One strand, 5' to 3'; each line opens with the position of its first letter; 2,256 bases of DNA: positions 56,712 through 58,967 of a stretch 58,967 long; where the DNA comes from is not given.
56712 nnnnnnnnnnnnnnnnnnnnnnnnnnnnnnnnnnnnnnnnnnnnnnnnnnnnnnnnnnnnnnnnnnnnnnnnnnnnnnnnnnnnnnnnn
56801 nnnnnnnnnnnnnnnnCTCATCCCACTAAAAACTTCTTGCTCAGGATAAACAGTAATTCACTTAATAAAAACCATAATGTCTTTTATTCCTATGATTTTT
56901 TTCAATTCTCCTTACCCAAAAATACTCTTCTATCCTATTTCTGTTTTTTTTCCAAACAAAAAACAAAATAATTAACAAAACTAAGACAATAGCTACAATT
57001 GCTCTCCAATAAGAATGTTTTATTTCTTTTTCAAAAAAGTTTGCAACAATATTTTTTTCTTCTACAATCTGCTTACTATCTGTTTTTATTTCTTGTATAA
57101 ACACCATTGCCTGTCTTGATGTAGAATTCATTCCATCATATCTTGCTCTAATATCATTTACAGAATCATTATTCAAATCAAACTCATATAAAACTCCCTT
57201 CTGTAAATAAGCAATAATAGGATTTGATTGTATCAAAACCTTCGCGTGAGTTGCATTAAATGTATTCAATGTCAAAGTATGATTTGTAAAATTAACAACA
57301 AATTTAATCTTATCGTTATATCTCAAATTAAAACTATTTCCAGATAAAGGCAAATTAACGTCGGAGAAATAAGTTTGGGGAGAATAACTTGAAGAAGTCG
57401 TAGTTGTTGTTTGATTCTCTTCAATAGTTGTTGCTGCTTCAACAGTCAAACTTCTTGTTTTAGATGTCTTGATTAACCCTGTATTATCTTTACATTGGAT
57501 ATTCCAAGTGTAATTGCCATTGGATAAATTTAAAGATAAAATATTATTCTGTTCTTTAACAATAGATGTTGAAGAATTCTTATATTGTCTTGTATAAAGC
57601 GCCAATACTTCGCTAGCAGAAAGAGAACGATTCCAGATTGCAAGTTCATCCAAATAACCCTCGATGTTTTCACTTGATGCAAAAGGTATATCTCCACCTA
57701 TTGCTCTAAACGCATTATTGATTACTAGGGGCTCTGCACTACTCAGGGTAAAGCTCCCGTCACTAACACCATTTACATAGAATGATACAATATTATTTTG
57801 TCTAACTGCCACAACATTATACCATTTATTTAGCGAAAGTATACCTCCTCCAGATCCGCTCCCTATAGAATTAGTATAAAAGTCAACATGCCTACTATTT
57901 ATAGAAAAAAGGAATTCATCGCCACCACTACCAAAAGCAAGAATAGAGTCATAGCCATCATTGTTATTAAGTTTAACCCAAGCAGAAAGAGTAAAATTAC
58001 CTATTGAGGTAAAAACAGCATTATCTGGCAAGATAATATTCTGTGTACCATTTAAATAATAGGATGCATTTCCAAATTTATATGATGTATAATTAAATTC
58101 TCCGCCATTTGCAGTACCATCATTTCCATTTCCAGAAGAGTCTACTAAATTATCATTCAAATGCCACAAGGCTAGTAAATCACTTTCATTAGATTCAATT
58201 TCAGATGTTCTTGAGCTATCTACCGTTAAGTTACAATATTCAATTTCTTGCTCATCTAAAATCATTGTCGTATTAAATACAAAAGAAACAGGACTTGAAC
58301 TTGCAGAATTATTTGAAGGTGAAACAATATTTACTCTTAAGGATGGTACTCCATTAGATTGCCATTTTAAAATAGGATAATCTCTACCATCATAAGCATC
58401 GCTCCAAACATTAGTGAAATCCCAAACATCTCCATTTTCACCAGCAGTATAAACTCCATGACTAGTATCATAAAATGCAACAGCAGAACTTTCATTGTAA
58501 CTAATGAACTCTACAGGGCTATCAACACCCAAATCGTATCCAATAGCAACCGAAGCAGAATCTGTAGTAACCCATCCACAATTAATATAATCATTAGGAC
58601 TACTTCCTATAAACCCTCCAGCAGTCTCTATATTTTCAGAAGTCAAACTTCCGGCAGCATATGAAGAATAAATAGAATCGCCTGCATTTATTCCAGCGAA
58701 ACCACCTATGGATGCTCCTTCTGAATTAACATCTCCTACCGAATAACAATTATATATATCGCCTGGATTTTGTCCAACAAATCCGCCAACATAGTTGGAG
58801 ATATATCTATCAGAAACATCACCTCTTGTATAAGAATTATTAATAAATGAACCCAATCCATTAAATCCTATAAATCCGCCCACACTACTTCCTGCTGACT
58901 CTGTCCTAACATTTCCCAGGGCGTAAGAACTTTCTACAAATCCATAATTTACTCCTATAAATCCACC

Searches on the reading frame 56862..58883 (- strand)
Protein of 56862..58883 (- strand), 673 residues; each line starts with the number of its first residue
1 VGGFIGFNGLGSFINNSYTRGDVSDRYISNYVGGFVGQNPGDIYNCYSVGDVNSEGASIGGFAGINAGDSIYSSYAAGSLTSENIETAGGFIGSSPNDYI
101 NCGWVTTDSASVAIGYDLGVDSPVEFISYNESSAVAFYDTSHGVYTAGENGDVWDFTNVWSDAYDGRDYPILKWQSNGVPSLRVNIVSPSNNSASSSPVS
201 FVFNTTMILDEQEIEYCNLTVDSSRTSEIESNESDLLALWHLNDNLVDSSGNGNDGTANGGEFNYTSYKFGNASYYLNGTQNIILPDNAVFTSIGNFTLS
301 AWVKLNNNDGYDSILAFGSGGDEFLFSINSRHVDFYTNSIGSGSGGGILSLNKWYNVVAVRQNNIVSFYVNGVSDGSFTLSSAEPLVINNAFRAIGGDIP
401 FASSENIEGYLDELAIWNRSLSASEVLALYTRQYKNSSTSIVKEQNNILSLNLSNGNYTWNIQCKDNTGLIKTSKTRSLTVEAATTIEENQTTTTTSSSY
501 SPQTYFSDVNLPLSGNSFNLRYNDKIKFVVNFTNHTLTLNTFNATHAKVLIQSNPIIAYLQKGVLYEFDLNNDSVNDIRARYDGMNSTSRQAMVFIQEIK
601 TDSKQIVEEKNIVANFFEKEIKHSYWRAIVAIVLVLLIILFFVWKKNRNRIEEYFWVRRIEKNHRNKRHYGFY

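Call 14: search_protein_families(library=pfam, max_evalue=0.01, proteins=[window:56862-58883:-])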
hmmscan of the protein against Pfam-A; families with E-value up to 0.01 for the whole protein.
window:56862-58883:- (673 aa): 3 families
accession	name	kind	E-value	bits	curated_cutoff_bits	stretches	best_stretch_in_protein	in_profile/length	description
PF13385.13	Laminin_G_3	-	4.9e-26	92.1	27.6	1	278-426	2-150/151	Concanavalin A-like lectin/glucanases superfamily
PF07581.17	Glug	-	1.3e-06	28.9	20.5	1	29-53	2-28/28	The GLUG motif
PF19592.4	DUF6097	-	0.0095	16.6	27.5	0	592-662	79-149/152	Family of unknown function (DUF6097)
